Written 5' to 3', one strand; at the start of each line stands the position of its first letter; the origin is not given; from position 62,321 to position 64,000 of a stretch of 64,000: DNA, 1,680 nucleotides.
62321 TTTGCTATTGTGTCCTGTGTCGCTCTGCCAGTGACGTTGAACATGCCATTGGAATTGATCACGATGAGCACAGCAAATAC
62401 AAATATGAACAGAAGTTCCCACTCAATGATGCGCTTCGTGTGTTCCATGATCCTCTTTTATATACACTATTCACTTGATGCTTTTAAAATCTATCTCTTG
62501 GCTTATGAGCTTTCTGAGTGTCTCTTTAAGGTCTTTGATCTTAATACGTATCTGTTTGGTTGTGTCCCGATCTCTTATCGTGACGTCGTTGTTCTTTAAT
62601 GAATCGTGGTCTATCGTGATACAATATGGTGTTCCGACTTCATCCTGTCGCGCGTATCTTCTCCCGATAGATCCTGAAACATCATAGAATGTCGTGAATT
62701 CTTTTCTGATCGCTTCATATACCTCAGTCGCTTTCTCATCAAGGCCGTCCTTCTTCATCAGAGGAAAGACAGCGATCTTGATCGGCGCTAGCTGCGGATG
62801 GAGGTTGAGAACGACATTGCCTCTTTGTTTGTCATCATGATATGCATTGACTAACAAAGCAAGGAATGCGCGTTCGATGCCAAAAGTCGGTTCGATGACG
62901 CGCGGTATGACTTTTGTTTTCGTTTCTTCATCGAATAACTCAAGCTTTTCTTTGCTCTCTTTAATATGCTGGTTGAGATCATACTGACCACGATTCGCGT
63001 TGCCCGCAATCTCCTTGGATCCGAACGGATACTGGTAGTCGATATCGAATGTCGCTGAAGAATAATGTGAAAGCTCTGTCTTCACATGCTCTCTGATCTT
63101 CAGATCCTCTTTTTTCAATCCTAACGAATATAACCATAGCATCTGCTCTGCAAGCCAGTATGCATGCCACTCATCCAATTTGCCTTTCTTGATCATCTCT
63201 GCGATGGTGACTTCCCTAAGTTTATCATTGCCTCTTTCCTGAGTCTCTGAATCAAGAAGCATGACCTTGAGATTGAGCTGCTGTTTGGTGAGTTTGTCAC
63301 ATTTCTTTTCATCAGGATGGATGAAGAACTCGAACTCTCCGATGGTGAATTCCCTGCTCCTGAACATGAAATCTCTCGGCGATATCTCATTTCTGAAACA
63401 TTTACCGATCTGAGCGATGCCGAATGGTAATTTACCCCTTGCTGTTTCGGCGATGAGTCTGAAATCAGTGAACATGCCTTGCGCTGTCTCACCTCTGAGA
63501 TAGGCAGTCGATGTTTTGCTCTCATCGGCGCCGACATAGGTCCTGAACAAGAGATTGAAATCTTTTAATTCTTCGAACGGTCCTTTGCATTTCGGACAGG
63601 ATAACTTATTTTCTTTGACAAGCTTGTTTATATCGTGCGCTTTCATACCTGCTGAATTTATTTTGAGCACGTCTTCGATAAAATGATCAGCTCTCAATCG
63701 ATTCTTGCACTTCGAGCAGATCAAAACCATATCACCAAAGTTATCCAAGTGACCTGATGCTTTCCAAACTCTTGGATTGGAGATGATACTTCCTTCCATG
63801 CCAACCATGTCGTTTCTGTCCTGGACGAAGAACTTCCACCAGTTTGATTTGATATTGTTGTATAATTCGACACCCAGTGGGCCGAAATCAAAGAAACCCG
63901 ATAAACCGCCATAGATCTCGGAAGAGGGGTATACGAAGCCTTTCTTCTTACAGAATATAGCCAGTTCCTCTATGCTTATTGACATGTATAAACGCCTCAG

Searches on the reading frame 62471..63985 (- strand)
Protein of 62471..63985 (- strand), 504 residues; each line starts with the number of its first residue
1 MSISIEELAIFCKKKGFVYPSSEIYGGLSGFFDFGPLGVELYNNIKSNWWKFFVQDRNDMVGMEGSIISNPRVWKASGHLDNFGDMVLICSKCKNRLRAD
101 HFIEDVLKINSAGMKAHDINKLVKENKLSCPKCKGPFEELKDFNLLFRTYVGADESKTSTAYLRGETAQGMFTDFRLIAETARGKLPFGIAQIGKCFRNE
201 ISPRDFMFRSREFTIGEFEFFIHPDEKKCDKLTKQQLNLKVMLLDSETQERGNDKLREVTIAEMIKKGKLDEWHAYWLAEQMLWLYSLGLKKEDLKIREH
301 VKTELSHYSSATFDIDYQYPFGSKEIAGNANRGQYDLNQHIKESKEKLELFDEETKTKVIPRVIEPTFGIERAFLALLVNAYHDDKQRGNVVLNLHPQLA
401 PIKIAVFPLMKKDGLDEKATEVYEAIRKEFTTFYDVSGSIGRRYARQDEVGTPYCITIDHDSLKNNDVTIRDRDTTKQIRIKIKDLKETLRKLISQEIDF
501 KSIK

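Call 45: search_protein_families(library=pfam, proteins=[window:62471-63985:-], max_evalue=0.0001)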
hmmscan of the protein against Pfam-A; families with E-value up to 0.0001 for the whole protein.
window:62471-63985:- (504 aa): 2 families
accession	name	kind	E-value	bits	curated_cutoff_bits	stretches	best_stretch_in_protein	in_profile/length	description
PF03129.25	HGTP_anticodon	-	6.5e-20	71.5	21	1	403-492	1-93/94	Anticodon binding domain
PF00587.30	tRNA-synt_2b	-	2.3e-06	28.2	29.3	1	176-234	23-82/179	tRNA synthetase class II core domain (G, H, P, S and T)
